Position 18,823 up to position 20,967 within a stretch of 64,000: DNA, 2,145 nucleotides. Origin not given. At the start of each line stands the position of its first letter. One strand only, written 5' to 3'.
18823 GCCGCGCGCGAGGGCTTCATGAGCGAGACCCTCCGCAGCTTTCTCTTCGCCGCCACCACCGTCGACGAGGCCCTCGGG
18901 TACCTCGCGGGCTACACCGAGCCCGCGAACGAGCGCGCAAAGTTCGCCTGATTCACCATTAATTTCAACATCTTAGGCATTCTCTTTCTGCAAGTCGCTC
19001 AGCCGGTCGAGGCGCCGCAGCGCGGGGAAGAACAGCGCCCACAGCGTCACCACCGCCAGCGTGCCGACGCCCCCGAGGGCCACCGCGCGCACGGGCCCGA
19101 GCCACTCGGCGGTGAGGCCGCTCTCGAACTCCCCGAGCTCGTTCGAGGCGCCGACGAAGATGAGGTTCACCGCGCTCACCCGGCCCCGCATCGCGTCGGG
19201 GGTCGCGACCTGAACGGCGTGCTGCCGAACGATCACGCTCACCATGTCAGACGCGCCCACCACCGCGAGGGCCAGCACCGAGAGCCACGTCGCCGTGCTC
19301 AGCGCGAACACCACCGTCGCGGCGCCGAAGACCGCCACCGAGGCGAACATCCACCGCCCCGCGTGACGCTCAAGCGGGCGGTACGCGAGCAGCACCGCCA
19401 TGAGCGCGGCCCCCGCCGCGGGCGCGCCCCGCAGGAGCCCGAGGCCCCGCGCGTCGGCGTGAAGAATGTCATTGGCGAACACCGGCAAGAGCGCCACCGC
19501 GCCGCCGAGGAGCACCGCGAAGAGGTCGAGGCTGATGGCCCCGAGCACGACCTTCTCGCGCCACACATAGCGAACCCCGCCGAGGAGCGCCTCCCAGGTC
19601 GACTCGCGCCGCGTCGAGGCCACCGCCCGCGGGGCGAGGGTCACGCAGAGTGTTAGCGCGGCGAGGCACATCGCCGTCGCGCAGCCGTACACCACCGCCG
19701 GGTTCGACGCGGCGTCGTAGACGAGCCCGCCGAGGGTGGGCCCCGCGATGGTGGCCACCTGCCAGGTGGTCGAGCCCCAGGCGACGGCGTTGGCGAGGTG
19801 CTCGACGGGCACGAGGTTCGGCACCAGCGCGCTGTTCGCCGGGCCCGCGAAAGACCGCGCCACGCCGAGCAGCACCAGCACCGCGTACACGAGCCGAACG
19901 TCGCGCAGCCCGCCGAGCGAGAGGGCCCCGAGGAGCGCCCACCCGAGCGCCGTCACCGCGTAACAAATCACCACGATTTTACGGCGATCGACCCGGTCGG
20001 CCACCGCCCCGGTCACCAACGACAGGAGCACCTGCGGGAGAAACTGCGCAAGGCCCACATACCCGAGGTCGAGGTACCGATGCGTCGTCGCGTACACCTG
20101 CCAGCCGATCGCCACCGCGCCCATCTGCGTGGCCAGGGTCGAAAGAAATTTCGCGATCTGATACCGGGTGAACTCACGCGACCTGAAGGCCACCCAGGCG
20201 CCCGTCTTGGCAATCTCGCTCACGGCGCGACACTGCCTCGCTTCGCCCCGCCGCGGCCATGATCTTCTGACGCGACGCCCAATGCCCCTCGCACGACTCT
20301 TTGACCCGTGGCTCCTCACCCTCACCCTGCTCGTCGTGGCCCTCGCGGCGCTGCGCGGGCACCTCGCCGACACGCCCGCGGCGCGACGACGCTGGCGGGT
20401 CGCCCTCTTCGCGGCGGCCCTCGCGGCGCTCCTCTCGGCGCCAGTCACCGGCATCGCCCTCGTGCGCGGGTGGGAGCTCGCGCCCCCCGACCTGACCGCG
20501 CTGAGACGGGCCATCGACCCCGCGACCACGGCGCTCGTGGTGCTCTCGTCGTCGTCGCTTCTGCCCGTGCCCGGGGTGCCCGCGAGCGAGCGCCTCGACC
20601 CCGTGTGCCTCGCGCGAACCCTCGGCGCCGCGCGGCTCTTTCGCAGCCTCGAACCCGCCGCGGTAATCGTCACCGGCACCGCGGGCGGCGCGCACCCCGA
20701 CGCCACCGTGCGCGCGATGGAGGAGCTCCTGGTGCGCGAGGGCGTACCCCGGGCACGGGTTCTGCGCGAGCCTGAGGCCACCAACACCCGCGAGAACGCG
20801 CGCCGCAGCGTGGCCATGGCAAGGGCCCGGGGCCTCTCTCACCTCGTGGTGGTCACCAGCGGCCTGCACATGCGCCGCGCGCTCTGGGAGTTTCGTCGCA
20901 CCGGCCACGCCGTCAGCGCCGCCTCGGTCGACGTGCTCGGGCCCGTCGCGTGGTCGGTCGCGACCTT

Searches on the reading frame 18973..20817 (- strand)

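Call 13: search_protein_families(library=pfam, proteins=[window:18973-20817:-], max_evalue=0.00001)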
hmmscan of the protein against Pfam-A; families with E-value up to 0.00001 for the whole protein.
window:18973-20817:- (614 aa): 2 families
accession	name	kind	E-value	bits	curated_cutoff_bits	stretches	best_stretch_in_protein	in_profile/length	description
PF05977.19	MFS_3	-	2.3e-37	129.1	27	1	206-595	2-392/524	Transmembrane secretion effector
PF07690.21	MFS_1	-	8.4e-31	107.6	33.4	1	222-557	4-341/347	Major Facilitator Superfamily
